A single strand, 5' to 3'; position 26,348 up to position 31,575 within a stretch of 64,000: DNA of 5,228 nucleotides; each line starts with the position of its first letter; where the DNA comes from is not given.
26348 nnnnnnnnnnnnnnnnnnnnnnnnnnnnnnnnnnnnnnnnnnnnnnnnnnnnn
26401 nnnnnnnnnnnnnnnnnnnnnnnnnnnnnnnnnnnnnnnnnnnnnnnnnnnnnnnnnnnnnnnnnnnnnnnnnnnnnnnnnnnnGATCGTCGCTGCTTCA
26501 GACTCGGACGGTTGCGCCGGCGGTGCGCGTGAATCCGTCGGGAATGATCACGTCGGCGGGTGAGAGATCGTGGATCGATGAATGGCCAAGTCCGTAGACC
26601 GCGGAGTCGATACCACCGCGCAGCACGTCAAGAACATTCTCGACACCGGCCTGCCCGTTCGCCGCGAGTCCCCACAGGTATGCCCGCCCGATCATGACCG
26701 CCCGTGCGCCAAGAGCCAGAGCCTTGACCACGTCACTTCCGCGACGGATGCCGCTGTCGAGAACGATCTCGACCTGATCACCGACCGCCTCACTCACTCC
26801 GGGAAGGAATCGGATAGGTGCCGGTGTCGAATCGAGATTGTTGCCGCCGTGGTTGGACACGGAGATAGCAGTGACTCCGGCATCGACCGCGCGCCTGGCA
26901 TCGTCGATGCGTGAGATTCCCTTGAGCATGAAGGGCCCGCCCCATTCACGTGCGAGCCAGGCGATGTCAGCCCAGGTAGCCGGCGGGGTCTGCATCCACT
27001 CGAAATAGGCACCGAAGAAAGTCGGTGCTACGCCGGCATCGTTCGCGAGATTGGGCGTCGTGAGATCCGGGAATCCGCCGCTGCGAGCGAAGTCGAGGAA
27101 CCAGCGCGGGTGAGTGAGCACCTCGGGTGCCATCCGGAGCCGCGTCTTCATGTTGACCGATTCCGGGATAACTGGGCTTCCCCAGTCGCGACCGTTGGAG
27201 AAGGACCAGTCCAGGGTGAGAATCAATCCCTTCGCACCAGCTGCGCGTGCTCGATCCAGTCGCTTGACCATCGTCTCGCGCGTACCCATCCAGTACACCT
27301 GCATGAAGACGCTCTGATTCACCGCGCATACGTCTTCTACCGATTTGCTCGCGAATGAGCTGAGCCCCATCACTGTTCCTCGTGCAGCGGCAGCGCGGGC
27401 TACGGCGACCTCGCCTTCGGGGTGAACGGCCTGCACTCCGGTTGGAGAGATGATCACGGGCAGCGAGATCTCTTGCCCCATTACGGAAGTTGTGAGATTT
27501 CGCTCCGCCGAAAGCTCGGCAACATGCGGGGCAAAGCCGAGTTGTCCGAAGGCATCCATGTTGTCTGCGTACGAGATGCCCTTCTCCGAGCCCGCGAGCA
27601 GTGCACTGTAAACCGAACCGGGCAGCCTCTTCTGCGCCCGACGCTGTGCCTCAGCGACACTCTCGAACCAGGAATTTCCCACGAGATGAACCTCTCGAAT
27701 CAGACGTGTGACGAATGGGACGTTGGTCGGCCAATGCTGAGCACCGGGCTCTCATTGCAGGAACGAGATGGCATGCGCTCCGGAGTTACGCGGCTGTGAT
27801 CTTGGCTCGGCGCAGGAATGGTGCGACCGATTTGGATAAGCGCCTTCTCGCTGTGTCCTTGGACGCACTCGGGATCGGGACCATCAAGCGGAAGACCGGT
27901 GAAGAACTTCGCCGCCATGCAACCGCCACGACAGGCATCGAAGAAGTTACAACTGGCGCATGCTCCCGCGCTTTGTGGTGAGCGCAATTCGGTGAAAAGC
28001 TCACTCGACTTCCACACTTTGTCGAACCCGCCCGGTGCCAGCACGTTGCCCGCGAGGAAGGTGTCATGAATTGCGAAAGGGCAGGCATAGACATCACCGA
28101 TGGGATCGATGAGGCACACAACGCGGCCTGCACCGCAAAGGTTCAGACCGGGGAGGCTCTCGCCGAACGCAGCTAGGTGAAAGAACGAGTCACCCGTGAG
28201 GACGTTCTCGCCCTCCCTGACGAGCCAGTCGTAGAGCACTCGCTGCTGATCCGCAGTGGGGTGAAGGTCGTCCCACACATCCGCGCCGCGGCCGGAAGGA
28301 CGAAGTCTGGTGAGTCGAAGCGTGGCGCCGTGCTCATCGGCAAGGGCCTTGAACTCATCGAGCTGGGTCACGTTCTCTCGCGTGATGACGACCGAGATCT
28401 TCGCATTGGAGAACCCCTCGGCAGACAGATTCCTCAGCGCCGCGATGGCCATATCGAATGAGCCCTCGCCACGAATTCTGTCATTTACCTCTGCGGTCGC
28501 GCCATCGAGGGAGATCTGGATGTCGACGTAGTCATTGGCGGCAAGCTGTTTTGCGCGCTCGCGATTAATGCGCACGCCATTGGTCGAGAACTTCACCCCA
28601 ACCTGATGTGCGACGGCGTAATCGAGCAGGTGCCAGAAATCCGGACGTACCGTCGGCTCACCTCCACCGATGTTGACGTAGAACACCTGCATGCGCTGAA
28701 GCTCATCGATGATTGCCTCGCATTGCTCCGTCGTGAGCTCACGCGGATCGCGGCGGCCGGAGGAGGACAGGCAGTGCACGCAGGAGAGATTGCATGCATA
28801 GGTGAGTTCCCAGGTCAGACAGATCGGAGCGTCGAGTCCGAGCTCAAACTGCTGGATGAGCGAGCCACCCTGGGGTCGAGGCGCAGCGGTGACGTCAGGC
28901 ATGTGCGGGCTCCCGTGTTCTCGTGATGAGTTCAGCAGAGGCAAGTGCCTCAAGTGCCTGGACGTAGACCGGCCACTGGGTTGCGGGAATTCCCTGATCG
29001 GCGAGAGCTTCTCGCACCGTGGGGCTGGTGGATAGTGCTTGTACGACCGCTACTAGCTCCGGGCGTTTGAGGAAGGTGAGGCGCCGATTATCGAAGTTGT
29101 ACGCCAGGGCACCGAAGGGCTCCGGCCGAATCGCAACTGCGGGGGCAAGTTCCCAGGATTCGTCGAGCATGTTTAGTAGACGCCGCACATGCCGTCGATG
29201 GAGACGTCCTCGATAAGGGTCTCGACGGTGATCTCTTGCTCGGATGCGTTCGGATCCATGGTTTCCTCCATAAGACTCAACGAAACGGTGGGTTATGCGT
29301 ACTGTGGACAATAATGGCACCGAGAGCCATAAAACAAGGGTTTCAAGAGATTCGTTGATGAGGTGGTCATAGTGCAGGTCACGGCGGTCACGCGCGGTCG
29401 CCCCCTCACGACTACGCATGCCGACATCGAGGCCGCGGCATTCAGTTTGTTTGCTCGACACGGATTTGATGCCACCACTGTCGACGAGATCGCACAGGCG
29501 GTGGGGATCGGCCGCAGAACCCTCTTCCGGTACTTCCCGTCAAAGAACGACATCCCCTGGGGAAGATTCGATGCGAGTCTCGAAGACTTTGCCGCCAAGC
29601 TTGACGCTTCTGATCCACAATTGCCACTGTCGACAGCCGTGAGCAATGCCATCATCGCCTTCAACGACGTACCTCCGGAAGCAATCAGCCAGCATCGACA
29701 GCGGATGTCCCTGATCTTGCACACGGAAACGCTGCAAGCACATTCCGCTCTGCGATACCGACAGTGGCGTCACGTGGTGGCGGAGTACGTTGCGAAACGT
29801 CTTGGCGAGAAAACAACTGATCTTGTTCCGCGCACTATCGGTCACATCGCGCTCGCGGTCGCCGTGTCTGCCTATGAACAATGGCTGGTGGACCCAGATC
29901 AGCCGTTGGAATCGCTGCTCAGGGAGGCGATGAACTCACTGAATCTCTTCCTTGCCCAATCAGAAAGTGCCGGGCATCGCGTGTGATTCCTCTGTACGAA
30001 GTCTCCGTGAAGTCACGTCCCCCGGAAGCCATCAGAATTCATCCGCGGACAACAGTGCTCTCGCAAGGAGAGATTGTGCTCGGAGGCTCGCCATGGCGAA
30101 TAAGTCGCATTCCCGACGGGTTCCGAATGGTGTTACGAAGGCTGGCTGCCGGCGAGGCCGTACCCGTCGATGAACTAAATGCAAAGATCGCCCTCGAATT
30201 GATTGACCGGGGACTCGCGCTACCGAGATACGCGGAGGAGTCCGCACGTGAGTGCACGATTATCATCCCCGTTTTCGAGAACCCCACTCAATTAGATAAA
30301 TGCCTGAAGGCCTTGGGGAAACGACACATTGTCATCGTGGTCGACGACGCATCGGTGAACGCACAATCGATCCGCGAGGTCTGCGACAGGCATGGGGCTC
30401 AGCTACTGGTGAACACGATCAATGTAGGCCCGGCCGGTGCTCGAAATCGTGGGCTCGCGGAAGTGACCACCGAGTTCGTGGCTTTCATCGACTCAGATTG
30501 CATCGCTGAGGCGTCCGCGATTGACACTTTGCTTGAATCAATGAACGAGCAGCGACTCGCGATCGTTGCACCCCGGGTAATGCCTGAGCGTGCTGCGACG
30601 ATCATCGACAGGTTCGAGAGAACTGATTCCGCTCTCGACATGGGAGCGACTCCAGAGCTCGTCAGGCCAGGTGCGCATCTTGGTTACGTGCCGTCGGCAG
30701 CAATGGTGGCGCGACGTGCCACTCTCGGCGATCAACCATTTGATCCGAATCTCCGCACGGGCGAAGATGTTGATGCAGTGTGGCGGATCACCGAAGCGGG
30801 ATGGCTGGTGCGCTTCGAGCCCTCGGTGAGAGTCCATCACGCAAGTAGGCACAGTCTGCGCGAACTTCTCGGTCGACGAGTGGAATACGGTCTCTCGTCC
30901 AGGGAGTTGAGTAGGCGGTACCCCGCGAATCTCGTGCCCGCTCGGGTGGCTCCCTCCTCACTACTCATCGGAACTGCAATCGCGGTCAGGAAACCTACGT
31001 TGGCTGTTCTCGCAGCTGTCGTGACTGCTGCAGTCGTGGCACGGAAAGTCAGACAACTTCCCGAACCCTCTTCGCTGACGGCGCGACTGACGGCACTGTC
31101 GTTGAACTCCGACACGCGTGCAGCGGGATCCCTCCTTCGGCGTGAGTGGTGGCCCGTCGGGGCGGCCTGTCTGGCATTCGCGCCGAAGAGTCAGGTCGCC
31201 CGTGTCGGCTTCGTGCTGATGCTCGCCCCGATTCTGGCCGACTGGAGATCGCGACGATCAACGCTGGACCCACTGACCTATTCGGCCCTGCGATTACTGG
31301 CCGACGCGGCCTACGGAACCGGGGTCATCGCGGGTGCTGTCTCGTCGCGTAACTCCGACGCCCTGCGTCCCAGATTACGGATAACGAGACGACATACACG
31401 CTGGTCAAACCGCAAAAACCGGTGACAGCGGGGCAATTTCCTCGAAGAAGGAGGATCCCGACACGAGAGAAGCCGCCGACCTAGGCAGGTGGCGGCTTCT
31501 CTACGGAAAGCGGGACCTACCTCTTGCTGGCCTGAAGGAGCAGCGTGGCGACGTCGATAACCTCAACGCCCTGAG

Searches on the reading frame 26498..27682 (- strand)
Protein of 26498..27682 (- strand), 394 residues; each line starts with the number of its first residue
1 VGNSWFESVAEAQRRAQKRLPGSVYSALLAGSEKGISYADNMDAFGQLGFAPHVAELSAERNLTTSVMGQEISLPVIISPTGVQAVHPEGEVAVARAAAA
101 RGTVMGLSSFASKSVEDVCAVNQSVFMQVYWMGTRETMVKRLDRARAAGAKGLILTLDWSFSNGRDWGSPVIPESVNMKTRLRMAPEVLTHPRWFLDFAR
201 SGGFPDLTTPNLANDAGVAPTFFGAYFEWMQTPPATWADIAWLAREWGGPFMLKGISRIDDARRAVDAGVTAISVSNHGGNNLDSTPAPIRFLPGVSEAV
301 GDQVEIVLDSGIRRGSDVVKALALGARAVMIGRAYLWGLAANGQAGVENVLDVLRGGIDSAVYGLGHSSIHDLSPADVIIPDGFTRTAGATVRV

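Call 4: search_protein_families(library=pfam, proteins=[window:26498-27682:-], max_evalue=0.01)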
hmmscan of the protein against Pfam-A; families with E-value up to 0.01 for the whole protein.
window:26498-27682:- (394 aa): 5 families
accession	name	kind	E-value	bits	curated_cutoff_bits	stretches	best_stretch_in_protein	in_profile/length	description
PF01070.24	FMN_dh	-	3.6e-107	358.9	24.9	1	16-376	1-346/350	FMN-dependent dehydrogenase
PF00478.31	IMPDH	-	3.4e-06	26.8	25.6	1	301-334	205-238/345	IMP dehydrogenase / GMP reductase domain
PF01645.23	Glu_synthase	-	6.3e-05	22.7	20.4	1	298-336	270-308/369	Conserved region in glutamate synthase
PF05690.20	ThiG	-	0.0012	18.7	23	1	297-334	171-206/247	Thiazole biosynthesis protein ThiG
PF03060.21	NMO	-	0.0033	17.3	28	1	251-337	138-227/331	Nitronate monooxygenase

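Call 5: search_protein_families(library=ncbifam, proteins=[window:26498-27682:-], max_evalue=0.001)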
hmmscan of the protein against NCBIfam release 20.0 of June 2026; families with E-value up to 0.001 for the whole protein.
window:26498-27682:- (394 aa): 10 families
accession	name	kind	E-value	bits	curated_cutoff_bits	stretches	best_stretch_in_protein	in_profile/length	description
TIGR03966.1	actino_HemFlav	equivalog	7e-206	683.3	470.85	1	3-386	2-385/385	pre-mycofactocin synthase MftD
NF008398.0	PRK11197.1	subfamily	1.7e-67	227.9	376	1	11-375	8-372/381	L-lactate dehydrogenase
NF033901.1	L_lactate_LldD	exception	4.1e-63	213.7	550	1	13-375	10-372/377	FMN-dependent L-lactate dehydrogenase LldD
TIGR02708.1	L_lactate_ox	equivalog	7.1e-46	156.9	645.5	2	238-374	218-354/367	L-lactate oxidase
TIGR02151.1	IPP_isom_2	equivalog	7.4e-11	41.6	281.3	1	302-380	258-336/338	type 2 isopentenyl-diphosphate Delta-isomerase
TIGR01302.1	IMP_dehydrog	equivalog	9.5e-06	24.7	481.5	1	299-333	323-357/450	IMP dehydrogenase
NF041303.1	Indglycph_syn_Halo_TrpC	equivalog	0.00011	21.6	380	1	259-336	162-237/250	indole-3-glycerol phosphate synthase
NF005311.0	PRK06843.1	equivalog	0.00019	20.5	779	1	304-335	257-288/404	inosine 5-monophosphate dehydrogenase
NF003302.0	PRK04302.1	subfamily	0.00036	20.3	132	0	298-332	168-202/223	triose-phosphate isomerase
TIGR01304.1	IMP_DH_rel_2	equivalog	0.00085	18.7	342.1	1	297-335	248-286/365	GuaB3 family IMP dehydrogenase-related protein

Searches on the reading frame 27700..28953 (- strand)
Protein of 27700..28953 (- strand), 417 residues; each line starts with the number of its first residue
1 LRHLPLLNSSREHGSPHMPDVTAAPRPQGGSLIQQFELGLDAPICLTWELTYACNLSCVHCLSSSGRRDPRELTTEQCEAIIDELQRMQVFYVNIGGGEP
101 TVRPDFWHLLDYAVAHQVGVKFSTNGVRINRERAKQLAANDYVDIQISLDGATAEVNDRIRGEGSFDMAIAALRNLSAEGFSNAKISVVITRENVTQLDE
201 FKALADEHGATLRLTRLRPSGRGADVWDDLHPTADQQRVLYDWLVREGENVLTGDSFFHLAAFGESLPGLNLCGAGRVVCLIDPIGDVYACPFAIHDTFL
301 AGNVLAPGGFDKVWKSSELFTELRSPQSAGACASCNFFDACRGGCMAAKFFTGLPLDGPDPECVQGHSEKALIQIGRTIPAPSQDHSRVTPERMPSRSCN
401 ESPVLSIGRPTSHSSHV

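Call 4: search_protein_families(library=pfam, proteins=[window:27700-28953:-], max_evalue=0.01)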
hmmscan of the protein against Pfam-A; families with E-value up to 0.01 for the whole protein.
window:27700-28953:- (417 aa): 3 families
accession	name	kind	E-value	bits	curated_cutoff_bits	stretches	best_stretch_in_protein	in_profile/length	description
PF04055.27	Radical_SAM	-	3.4e-29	102.6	29.5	1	49-201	2-162/166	Radical SAM superfamily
PF13186.11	SPASM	-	8.5e-06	26.4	21.5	1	273-336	1-67/67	Iron-sulfur cluster-binding domain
PF13353.11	Fer4_12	-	0.00066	20.4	22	1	53-152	14-118/137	4Fe-4S single cluster domain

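Call 5: search_protein_families(library=ncbifam, proteins=[window:27700-28953:-], max_evalue=0.001)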
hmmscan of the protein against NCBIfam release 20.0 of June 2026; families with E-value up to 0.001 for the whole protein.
window:27700-28953:- (417 aa): 69 families (the best 25 are shown)
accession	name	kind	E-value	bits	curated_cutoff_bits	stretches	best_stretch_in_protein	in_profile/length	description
TIGR03962.1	mycofact_rSAM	equivalog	6.6e-197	653.5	265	1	33-370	1-338/339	mycofactocin radical SAM maturase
TIGR04545.1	rSAM_ahbD_hemeb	equivalog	2.5e-44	152.1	500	2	46-241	2-199/339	heme b synthase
TIGR04055.1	rSAM_NirJ2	equivalog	1.6e-41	142.9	500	1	46-352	2-311/326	putative heme d1 biosynthesis radical SAM protein NirJ2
TIGR04303.1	GeoRSP_rSAM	equivalog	9.4e-41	140.4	400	1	40-363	1-324/325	GeoRSP system radical SAM/SPASM protein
TIGR04053.2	TIGR04053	equivalog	8.5e-40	137.1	395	2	42-248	6-214/366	TIGR04053 family radical SAM/SPASM domain-containing protein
TIGR04051.1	rSAM_NirJ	equivalog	4.5e-36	124.6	515.45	1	46-226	4-185/354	heme d1 biosynthesis radical SAM protein NirJ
TIGR04054.1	rSAM_NirJ1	equivalog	1e-35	123.1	650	1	46-245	38-237/387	putative heme d1 biosynthesis radical SAM protein NirJ1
TIGR04347.1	pseudo_SAM_Halo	equivalog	1.9e-35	122.9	525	2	46-235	40-231/390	TIGR04347 family pseudo-SAM/SPASM protein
NF045574.1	sacti_mat_StsB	exception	2e-34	119.3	625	1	49-349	101-399/466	StsB family radical SAM/SPASM domain sactipeptide maturase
TIGR04546.1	rSAM_ahbC_deAc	equivalog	3.5e-34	118.2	650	1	41-238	36-234/390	12,18-didecarboxysiroheme deacetylase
NF050035.1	rSAM_WgK_link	exception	6.4e-33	114.2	650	2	42-209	7-175/367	radical SAM/SPASM peptide maturase WgkB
TIGR02109.1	PQQ_syn_pqqE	equivalog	1.9e-32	112.6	381.35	1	41-372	4-339/358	pyrroloquinoline quinone biosynthesis protein PqqE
TIGR03913.1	rad_SAM_trio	equivalog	1e-31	109.9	591.75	2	42-210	17-184/477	GDL motif peptide-associated radical SAM/SPASM maturase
TIGR04251.1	SCM_rSAM_ScmF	equivalog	2.7e-28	99.4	400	1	48-359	8-335/353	SynChlorMet cassette radical SAM/SPASM protein ScmF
NF041298.1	rSAM_mat_DynA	equivalog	5.8e-28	97.9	450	1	51-351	8-329/356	dynobactin maturation radical SAM/SPASM protein DynA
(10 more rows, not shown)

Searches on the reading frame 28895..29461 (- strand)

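Call 5: search_protein_families(library=ncbifam, proteins=[window:28895-29461:-], max_evalue=0.001)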
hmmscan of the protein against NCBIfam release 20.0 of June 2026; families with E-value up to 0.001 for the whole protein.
window:28895-29461:- (188 aa): 1 family
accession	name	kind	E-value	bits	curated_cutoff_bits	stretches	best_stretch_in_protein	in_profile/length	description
TIGR03967.2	mycofact_MftB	equivalog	7.1e-29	100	33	1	99-181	2-84/85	mycofactocin biosynthesis chaperone MftB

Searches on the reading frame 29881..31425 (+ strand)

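Call 4: search_protein_families(library=pfam, proteins=[window:29881-31425:+], max_evalue=0.01)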
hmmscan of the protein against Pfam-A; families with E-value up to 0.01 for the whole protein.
window:29881-31425:+ (514 aa): 4 families
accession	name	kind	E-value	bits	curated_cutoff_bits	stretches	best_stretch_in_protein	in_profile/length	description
PF00535.33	Glycos_transf_2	-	7.3e-18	65.5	23.3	1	126-239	1-121/168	Glycosyl transferase family 2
PF13641.12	Glyco_tranf_2_3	-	1.5e-12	48.4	27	1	125-329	3-220/230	Glycosyltransferase like family 2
PF10111.15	Glyco_tranf_2_2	-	4.4e-07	30.1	27.3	1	150-222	31-112/276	Glycosyltransferase like family 2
PF13632.12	Glyco_trans_2_3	-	2.7e-06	27.8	27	1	200-384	2-195/198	Glycosyl transferase family group 2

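Call 5: search_protein_families(library=ncbifam, proteins=[window:29881-31425:+], max_evalue=0.001)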
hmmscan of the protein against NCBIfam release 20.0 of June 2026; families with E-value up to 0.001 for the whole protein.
window:29881-31425:+ (514 aa): 13 families
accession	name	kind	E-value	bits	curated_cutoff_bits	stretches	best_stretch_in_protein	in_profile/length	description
TIGR03965.1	mycofact_glyco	equivalog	5.9e-100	335.3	280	1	51-500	1-466/467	mycofactocin biosynthesis glycosyltransferase MftF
NF041875.1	EPS_EpsD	equivalog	1.3e-22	80.7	370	1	127-392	3-276/325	exopolysaccharide biosynthesis glycosyltransferase EpsD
TIGR03937.1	PgaC_IcaA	equivalog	3.3e-10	39.5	422.3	1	120-347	42-277/407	poly-beta-1,6-N-acetyl-D-glucosamine synthase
NF007482.0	PRK10073.1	equivalog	8.2e-10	38.2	423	1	121-229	4-118/334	glycosyltransferase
NF041394.1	GtaseAglG_Halo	equivalog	3.4e-08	33.1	440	1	149-237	34-123/304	glucosyl-dolichyl phosphate glucuronosyltransferase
NF038302.1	EPS_HpsE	equivalog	4.1e-08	32.6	300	1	126-321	4-223/307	hormogonium polysaccharide biosynthesis glycosyltransferase HpsE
TIGR04242.1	nodulat_NodC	equivalog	2.3e-07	30.2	550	1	122-228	47-163/395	chitooligosaccharide synthase NodC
NF050050.1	ProtGlycPglI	equivalog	1.6e-06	27.7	500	1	126-231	5-118/306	GalNAc(5)-diNAcBac-PP-undecaprenol beta-1,3-glucosyltransferase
NF047683.1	TeichurnBiosyTuaG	equivalog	2.3e-06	27.4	400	1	124-228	7-118/252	teichuronic acid biosynthesis protein TuaG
TIGR03111.1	glyc2_xrt_Gpos1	hypoth_equivalog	7.3e-05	21.7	363.95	1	122-224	48-159/439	TIGR03111 family XrtG-associated glycosyltransferase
TIGR01556.1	rhamnosyltran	subfamily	0.00016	21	200.55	1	137-240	9-119/281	rhamnosyltransferase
TIGR04283.1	glyco_like_mftF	equivalog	0.00018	21.1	182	0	126-224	2-100/221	TIGR04283 family arsenosugar biosynthesis glycosyltransferase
TIGR04182.1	glyco_TIGR04182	equivalog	0.00039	19.9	325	1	126-232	3-109/293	S-layer glycoprotein N-glycosyltransferase AglJ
